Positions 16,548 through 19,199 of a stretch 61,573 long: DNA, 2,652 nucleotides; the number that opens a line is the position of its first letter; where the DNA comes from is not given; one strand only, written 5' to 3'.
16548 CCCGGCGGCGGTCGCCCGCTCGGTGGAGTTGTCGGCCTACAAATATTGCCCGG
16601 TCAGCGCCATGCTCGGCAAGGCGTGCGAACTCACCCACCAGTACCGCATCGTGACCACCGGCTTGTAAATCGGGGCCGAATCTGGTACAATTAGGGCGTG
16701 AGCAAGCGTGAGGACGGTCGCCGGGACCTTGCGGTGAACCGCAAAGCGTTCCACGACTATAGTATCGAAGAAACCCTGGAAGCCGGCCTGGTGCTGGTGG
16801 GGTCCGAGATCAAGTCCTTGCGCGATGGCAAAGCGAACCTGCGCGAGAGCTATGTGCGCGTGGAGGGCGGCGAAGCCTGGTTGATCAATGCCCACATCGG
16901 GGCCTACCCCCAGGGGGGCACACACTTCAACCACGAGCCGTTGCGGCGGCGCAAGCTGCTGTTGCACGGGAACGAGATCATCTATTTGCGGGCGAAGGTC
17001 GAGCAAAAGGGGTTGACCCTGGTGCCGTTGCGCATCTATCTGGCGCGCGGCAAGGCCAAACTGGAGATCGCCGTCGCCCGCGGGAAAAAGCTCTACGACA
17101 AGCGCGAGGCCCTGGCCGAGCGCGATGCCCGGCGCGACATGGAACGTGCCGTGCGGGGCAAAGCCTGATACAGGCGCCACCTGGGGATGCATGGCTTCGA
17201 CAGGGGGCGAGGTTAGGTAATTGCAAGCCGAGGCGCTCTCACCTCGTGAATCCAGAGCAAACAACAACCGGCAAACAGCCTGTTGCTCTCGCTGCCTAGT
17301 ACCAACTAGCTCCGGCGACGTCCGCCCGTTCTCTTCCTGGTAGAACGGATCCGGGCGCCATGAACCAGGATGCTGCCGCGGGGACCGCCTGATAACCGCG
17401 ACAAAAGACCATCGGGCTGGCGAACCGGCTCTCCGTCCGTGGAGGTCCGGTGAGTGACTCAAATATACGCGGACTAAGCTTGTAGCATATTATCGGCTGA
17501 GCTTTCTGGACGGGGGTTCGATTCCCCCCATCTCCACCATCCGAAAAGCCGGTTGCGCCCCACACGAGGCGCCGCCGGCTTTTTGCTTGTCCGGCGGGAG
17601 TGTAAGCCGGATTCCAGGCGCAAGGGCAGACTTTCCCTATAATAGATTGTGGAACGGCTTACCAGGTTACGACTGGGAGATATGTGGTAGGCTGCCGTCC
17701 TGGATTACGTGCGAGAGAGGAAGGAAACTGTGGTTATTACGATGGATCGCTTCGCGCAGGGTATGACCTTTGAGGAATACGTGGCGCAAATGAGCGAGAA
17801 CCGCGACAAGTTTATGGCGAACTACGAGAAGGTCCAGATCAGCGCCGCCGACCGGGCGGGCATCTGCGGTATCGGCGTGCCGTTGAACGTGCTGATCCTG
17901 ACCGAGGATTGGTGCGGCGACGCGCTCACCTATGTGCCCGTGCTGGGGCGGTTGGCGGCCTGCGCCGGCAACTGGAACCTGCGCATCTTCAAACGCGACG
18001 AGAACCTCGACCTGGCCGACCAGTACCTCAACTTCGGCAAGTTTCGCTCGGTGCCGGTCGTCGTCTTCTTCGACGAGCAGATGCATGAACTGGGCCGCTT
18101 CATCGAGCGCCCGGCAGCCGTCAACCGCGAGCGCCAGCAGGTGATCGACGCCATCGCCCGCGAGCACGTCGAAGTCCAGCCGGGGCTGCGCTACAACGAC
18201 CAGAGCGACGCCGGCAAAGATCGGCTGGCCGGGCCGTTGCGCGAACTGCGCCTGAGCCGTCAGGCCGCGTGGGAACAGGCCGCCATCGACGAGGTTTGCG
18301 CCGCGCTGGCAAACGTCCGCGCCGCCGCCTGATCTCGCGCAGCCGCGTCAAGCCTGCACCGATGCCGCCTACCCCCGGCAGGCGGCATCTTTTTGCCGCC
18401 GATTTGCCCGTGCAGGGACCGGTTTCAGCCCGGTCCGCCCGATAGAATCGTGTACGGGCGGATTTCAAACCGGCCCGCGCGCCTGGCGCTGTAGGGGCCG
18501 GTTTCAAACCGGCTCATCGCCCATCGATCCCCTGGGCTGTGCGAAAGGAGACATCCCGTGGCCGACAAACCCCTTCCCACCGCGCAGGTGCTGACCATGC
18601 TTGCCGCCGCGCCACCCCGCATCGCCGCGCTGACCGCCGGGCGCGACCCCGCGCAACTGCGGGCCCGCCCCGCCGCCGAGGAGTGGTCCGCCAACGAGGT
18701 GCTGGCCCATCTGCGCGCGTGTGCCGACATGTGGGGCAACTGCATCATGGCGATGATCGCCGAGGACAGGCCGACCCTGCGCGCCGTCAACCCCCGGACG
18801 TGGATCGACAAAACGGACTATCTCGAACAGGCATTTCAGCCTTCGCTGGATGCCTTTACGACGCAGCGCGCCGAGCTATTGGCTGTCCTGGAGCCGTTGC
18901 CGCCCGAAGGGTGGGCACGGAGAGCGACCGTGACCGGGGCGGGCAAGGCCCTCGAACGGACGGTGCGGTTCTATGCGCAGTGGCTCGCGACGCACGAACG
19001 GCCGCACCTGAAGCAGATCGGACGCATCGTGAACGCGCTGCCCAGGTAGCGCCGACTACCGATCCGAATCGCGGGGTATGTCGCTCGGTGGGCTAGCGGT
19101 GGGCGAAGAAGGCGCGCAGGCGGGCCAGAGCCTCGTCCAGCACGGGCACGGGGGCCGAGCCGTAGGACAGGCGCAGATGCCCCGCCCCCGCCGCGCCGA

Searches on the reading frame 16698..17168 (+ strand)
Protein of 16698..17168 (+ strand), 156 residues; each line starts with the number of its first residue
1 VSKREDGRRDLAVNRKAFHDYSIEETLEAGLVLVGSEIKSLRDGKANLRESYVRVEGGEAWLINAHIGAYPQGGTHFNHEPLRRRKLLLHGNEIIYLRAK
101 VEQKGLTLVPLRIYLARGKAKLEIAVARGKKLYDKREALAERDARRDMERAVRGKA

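Call 26: search_protein_families(library=pfam, proteins=[window:16698-17168:+], max_evalue=0.001)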
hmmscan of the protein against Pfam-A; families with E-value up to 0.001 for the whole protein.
window:16698-17168:+ (156 aa): 1 family
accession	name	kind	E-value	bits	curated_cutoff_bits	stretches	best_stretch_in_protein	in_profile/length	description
PF01668.23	SmpB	-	5.1e-59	198.7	27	1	12-153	2-142/143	SmpB protein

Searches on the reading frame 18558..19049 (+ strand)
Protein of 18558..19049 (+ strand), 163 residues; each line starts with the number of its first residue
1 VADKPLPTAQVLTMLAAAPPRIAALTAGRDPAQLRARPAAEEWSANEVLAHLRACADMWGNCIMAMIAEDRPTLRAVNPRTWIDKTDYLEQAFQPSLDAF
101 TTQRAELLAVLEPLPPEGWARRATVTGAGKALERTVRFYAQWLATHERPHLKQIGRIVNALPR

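Call 26: search_protein_families(library=pfam, proteins=[window:18558-19049:+], max_evalue=0.001)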
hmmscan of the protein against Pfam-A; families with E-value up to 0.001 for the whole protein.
window:18558-19049:+ (163 aa): 2 families
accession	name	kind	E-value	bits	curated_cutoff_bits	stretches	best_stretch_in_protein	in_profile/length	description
PF12867.12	DinB_2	-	3.8e-18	66.6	24.8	1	15-154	2-128/128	DinB superfamily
PF11716.13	MDMPI_N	-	0.00087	20.4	24.2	0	18-137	4-126/140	Mycothiol maleylpyruvate isomerase N-terminal domain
